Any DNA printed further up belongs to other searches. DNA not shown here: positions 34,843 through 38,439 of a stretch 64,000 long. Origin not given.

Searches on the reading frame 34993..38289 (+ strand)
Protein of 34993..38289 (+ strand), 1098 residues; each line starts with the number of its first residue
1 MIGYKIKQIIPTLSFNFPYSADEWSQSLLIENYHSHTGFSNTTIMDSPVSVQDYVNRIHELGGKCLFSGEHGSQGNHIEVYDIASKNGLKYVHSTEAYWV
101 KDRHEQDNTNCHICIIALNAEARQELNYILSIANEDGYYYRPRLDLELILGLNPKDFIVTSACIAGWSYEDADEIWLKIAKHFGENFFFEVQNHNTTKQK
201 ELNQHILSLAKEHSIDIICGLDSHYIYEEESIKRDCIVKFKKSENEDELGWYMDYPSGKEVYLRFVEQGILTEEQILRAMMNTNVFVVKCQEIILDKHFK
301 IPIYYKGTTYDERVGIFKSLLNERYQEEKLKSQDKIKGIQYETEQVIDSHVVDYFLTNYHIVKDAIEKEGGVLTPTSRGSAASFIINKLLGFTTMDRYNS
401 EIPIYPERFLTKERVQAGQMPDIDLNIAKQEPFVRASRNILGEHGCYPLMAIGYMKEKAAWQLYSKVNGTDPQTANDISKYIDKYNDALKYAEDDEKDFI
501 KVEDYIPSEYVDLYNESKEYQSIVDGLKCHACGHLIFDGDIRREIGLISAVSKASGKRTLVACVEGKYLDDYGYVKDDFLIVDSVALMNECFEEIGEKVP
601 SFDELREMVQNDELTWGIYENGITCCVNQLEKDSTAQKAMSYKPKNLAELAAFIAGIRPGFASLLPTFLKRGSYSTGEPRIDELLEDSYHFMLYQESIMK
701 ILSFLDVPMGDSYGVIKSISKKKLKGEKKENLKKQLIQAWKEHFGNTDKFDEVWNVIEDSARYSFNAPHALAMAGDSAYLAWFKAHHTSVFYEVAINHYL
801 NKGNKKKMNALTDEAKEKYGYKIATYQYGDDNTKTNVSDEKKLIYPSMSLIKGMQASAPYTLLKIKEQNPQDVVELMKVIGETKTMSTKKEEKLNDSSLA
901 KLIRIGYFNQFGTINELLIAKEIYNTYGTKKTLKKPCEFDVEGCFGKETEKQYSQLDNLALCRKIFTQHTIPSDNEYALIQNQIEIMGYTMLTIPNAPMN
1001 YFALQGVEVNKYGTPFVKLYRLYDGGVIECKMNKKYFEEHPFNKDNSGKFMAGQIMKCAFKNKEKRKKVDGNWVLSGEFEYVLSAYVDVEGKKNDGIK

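Call 12: search_protein_families(library=phrogs, proteins=[window:34993-38289:+], max_evalue=0.001)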
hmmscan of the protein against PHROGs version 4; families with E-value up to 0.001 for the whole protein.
window:34993-38289:+ (1098 aa): 5 families
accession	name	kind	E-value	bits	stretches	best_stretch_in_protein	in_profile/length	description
phrog_405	-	DNA, RNA and nucleotide metabolism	5.2e-170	568.8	1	28-1080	42-1067/1190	DNA polymerase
phrog_7513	-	unknown function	6.2e-41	141.7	2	32-327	13-332/461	-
phrog_11165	-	DNA, RNA and nucleotide metabolism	2.6e-28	99.5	1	323-906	31-608/782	DNA polymerase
phrog_11119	-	DNA, RNA and nucleotide metabolism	3.7e-16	60.5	1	795-1076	2-280/299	DNA polymerase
phrog_4335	-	unknown function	5.7e-05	23.5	1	749-879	17-143/421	-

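Call 40: search_dna_similar(query=window:34993-38289:+, collection=phages, mode=protein, max_rows=12)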
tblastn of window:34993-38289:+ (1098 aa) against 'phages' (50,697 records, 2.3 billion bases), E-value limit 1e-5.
Records with a match: 916; places in all: 918; records where one place covers at least 80% of the query: 83.
Best place of each record, by identity: 95-99% 1; <60% 915.
By first word of the organism name: Mycobacterium 260; Streptomyces 182; Gordonia 126; Bacillus 80; Staphylococcus 36; Microbacterium 36; Bacteriophage 33; Lactococcus 22; Rhodococcus 22; Corynebacterium 15; and 38 more.
By host as written in the record: Mycobacterium smegmatis mc2 155 192; Gordonia terrae 3612 65; Streptomyces griseus ATCC 10137 64; - 59; Streptomyces lividans JI 1326 44; Mycobacterium smegmatis mc#155 32; Gordonia rubripertincta NRRL B-16540 31; Microbacterium foliorum NRRL B-24224 25; and 147 more.
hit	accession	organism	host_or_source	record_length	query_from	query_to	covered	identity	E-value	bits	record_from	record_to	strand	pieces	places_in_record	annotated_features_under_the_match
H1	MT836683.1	Bacteriophage sp.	human fecal samples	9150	1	1090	99%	96.0%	0e+0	2113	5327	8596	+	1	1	record has no annotation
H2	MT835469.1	Bacteriophage sp.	human fecal samples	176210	30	1086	96%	35.5%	0e+0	667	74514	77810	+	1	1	record has no annotation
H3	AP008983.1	Clostridium phage c-st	Clostridium botulinum type C strain ...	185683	32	1086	96%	34.5%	2e-178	586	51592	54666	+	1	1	DNA Polymerase III alpha chain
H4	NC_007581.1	Clostridium phage c-st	Clostridium botulinum type C strain ...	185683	32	1086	96%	34.5%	2e-178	586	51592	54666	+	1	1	DNA polymerase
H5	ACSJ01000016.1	Clostridium phage D-1873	Clostridium botulinum D str. 1873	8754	32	1086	94%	35.2%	2e-160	592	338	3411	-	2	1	DNA Polymerase III alpha chain (x2)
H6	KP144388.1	Geobacillus virus E3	failed fermentation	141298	28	1074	95%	33.8%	9e-166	549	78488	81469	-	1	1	putative DNA polymerase III alpha subunit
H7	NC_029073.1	Geobacillus virus E3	failed fermentation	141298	28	1074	95%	33.8%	9e-166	549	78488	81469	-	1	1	DNA polymerase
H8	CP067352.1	Clostridioides phage ES-S-0173-01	Clostridioides sp. ES-S-0173-01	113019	32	1095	97%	33.2%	2e-169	560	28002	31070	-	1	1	record has no annotation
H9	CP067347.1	Clostridioides phage ES-S-0107-01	Clostridioides sp. ES-S-0107-01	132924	32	1091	97%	33.3%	1e-171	566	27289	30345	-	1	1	record has no annotation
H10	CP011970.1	Peptoclostridium phage phiCDIF1296T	Peptoclostridium difficile strain ...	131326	32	1091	97%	33.2%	2e-170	563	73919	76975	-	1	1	putative DNA polymerase III subunit alpha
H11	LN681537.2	Clostridium phage phiCD211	Clostridium difficile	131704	32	1091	97%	33.2%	2e-170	563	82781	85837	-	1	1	DNA Polymerase III alpha subunit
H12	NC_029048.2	Clostridium phage phiCD211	Clostridium difficile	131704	32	1091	97%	33.2%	2e-170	563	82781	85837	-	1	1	DNA polymerase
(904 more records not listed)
